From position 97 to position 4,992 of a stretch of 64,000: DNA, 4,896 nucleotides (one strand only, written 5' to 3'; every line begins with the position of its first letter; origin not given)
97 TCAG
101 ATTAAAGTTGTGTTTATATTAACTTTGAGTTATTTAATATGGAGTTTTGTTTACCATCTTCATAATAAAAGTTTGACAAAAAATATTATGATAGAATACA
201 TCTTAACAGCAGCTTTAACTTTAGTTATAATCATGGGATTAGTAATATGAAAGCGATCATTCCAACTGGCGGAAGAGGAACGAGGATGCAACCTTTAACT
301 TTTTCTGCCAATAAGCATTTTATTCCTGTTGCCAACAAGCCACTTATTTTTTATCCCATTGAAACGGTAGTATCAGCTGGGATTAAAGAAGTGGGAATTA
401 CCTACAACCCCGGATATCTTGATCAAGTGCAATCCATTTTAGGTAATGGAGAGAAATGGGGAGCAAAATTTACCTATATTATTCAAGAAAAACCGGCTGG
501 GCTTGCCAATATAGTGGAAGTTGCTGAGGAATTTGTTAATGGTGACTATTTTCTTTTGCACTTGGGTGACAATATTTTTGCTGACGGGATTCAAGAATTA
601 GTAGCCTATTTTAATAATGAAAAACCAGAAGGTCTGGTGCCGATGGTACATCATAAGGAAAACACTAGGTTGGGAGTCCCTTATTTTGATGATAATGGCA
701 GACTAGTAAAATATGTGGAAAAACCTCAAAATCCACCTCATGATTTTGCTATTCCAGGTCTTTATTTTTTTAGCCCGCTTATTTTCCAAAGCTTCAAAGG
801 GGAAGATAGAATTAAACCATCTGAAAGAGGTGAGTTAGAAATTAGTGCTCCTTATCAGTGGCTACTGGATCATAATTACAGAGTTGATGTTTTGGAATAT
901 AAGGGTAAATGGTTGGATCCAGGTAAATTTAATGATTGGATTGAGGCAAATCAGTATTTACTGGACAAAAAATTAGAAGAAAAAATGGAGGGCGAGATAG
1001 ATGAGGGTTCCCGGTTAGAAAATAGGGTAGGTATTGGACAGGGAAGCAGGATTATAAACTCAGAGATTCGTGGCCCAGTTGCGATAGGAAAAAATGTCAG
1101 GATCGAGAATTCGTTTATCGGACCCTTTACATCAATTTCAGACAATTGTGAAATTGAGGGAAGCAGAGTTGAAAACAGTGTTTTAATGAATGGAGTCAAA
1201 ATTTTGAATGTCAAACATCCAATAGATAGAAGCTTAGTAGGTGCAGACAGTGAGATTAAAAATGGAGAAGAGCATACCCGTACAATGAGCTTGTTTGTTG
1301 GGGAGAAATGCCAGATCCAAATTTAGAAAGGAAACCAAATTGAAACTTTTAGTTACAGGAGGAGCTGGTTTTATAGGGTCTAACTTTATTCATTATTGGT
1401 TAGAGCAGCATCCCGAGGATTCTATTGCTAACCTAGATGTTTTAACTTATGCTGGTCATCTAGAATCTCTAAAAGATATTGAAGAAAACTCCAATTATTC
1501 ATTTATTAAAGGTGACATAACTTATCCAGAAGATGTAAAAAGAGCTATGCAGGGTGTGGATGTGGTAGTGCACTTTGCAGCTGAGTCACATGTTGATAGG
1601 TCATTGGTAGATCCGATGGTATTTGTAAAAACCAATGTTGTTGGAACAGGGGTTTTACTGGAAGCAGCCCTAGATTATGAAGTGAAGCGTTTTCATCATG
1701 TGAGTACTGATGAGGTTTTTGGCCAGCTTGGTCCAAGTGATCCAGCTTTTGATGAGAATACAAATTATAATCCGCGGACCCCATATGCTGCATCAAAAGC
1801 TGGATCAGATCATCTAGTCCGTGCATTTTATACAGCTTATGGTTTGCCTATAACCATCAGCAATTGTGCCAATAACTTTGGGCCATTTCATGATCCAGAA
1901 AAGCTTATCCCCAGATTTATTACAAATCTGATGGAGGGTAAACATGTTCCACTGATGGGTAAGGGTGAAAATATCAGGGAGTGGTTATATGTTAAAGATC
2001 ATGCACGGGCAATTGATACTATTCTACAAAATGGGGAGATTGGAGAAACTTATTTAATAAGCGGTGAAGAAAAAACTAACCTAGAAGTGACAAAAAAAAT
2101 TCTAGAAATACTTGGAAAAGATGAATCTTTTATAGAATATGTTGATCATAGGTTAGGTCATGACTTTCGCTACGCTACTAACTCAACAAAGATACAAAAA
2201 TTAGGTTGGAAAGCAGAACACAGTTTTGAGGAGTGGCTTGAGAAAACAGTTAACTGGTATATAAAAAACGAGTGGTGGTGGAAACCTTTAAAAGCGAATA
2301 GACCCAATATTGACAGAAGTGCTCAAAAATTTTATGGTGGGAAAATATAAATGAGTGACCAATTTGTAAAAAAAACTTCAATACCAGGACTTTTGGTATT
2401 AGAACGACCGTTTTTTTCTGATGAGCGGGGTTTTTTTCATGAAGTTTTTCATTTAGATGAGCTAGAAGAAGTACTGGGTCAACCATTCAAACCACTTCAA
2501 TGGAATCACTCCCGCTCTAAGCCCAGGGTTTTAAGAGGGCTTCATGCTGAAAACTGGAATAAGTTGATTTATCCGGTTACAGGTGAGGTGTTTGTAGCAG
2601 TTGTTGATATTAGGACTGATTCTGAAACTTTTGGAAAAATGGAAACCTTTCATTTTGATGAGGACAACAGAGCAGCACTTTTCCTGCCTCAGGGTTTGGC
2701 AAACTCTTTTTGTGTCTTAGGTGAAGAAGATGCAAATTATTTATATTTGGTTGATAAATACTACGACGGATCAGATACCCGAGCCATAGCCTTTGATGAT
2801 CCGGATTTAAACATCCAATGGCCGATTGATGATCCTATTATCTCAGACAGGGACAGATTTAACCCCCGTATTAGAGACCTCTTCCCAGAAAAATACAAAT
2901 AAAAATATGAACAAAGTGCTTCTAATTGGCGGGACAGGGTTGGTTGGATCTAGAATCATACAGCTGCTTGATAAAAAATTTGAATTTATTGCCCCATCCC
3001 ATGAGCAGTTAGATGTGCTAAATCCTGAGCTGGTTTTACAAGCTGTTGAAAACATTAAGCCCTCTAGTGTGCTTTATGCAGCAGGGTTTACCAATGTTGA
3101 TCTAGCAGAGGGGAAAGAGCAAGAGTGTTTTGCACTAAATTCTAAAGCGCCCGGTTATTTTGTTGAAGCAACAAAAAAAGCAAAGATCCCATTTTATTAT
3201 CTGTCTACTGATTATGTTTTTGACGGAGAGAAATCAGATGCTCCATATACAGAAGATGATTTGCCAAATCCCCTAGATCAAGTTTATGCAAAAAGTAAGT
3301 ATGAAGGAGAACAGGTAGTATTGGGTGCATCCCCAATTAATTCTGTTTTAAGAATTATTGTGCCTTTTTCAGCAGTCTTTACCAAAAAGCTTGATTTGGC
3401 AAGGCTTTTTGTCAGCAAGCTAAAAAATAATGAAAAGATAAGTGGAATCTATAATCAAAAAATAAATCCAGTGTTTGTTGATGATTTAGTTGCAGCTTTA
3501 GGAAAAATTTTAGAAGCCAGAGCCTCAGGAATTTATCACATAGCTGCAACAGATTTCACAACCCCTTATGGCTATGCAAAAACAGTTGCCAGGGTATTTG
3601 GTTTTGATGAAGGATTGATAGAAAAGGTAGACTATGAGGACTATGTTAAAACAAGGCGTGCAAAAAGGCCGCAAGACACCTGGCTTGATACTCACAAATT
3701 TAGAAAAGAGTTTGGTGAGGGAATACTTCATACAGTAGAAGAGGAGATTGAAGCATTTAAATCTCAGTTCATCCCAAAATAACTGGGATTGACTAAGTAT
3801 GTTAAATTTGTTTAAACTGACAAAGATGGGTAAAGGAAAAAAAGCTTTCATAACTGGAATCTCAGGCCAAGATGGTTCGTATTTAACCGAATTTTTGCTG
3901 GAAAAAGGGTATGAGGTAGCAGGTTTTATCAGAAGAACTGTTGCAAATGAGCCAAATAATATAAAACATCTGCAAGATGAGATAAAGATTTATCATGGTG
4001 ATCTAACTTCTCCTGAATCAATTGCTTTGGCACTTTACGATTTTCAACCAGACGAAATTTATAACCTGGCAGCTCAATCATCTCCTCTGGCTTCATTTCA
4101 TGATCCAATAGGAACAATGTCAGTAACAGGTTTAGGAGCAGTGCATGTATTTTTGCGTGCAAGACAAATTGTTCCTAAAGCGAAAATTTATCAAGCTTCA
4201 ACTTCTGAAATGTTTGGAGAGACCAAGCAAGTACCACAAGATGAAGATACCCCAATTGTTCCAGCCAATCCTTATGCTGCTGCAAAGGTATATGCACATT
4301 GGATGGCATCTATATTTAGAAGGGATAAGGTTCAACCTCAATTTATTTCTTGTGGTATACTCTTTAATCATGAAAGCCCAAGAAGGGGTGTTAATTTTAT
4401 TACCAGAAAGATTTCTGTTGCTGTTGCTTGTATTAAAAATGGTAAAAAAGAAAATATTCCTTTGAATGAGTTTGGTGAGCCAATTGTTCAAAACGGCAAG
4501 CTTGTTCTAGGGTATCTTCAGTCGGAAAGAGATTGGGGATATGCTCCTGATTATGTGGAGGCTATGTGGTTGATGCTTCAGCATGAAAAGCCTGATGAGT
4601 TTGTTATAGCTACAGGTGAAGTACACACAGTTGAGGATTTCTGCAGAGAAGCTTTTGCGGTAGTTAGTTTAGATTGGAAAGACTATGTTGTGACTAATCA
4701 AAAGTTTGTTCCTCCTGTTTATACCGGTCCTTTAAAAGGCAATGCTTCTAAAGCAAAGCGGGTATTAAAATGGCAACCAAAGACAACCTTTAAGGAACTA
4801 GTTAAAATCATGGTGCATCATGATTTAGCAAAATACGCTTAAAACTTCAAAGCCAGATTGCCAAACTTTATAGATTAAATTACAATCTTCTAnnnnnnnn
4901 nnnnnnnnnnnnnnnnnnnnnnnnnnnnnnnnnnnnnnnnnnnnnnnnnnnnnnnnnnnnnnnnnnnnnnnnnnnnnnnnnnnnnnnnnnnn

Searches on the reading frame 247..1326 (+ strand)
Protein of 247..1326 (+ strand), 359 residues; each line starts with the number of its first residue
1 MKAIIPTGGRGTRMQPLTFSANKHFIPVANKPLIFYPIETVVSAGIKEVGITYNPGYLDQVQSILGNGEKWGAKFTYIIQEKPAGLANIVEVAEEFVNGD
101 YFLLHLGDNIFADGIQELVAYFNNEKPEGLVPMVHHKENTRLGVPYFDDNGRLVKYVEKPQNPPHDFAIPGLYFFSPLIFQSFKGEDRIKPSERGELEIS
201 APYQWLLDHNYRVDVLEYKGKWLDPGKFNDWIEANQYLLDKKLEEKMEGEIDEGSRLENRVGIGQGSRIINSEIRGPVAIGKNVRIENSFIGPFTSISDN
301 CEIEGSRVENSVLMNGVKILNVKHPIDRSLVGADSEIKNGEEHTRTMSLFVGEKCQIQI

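Call 40: search_protein_families(library=pfam, proteins=[window:247-1326:+], max_evalue=0.001)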
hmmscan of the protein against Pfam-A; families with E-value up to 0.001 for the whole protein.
window:247-1326:+ (359 aa): 7 families
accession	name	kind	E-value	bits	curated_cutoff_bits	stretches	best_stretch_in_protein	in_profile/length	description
PF00483.29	NTP_transferase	-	2.2e-42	145.8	21.2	1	2-240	1-244/245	Nucleotidyl transferase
PF25084.1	LbH_EIF2B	-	3.6e-10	40.2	54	1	241-318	8-86/105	EIF2B subunit epsilon LbH domain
PF12804.13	NTP_transf_3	-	2.6e-07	31.4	27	1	3-133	1-122/160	MobA-like NTP transferase domain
PF00132.30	Hexapep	-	2e-05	24.5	27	0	263-288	4-30/36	Bacterial transferase hexapeptide (six repeats)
PF24894.1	Hexapep_GlmU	-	0.00011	22.7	23.3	0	296-340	20-63/104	GlmU-like, C-terminal hexapeptide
PF25247.1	LbH_GLGC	-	0.00022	21.6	27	0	255-288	68-101/135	GLGC left-handed parallel beta-helix domain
PF01128.25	IspD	-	0.0005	20.3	27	1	2-67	2-65/221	2-C-methyl-D-erythritol 4-phosphate cytidylyltransferase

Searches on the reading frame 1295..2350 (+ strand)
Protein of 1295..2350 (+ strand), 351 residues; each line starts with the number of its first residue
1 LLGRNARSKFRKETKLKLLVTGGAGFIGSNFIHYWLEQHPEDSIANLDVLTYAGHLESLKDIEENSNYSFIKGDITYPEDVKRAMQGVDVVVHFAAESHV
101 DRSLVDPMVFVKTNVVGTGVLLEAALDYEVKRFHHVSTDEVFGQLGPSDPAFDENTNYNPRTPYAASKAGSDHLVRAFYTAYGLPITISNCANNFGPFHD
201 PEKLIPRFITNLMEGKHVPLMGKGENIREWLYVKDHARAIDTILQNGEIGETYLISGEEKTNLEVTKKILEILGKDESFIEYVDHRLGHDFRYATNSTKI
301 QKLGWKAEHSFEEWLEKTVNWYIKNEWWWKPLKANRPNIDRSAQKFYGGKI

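Call 40: search_protein_families(library=pfam, proteins=[window:1295-2350:+], max_evalue=0.001)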
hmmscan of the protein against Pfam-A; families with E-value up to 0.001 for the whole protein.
window:1295-2350:+ (351 aa): 7 families
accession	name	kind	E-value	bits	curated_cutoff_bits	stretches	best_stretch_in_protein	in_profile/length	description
PF16363.11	GDP_Man_Dehyd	-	2.2e-74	251.4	27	1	19-318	1-332/332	GDP-mannose 4,6 dehydratase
PF01370.27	Epimerase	-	4.2e-64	216.7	20.9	1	19-255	2-239/240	NAD dependent epimerase/dehydratase family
PF01073.25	3Beta_HSD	-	1.1e-23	84.1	22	1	19-239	1-224/280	3-beta hydroxysteroid dehydrogenase/isomerase family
PF02719.21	Polysacc_synt_2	-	8.5e-19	68.3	20.2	1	18-140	1-130/293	Polysaccharide biosynthesis protein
PF07993.18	NAD_binding_4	-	7e-16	58.6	20.1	1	20-191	1-204/258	Male sterility protein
PF04321.23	RmlD_sub_bind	-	1.1e-11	44.8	27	1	17-177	2-138/287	RmlD substrate binding domain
PF13460.12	NAD_binding_10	-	2.9e-10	40.8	27.2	1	22-177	1-133/184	NAD(P)H-binding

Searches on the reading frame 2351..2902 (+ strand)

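Call 40: search_protein_families(library=pfam, proteins=[window:2351-2902:+], max_evalue=0.001)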
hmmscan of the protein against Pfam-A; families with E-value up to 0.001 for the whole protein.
window:2351-2902:+ (183 aa): 1 family
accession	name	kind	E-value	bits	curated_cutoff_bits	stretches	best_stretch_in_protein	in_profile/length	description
PF00908.23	dTDP_sugar_isom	-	8.8e-47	159.4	27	1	8-175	1-167/168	dTDP-4-dehydrorhamnose 3,5-epimerase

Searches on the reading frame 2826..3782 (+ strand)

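Call 40: search_protein_families(library=pfam, proteins=[window:2826-3782:+], max_evalue=0.001)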
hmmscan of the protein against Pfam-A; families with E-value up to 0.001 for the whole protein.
window:2826-3782:+ (318 aa): 4 families
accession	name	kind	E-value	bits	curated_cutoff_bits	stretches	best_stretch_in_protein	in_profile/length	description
PF04321.23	RmlD_sub_bind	-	3.9e-54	184.1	27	1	30-299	2-270/287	RmlD substrate binding domain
PF01370.27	Epimerase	-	1.9e-15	57.4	20.9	1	31-239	1-239/240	NAD dependent epimerase/dehydratase family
PF01073.25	3Beta_HSD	-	3.4e-05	23.5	22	0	59-170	49-162/280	3-beta hydroxysteroid dehydrogenase/isomerase family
PF16363.11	GDP_Man_Dehyd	-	0.00084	19.3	27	0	61-165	58-164/332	GDP-mannose 4,6 dehydratase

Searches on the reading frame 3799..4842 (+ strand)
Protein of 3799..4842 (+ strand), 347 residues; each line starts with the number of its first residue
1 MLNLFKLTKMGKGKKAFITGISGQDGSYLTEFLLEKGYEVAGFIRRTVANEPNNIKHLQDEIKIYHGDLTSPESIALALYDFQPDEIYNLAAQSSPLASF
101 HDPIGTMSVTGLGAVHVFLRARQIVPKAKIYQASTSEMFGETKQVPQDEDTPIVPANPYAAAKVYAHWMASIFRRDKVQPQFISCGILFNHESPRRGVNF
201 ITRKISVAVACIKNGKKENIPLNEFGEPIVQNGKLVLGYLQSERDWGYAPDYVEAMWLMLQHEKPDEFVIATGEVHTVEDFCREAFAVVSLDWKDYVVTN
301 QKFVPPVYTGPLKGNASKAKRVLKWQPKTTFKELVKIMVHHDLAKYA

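Call 40: search_protein_families(library=pfam, proteins=[window:3799-4842:+], max_evalue=0.001)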
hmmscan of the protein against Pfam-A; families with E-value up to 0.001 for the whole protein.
window:3799-4842:+ (347 aa): 3 families
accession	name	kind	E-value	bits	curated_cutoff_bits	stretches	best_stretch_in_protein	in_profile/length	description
PF16363.11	GDP_Man_Dehyd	-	3.9e-98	329.4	27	1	17-338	1-332/332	GDP-mannose 4,6 dehydratase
PF01370.27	Epimerase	-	5.4e-54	183.6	20.9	1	17-271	2-240/240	NAD dependent epimerase/dehydratase family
PF04321.23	RmlD_sub_bind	-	4.6e-06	26.4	27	1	16-164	3-130/287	RmlD substrate binding domain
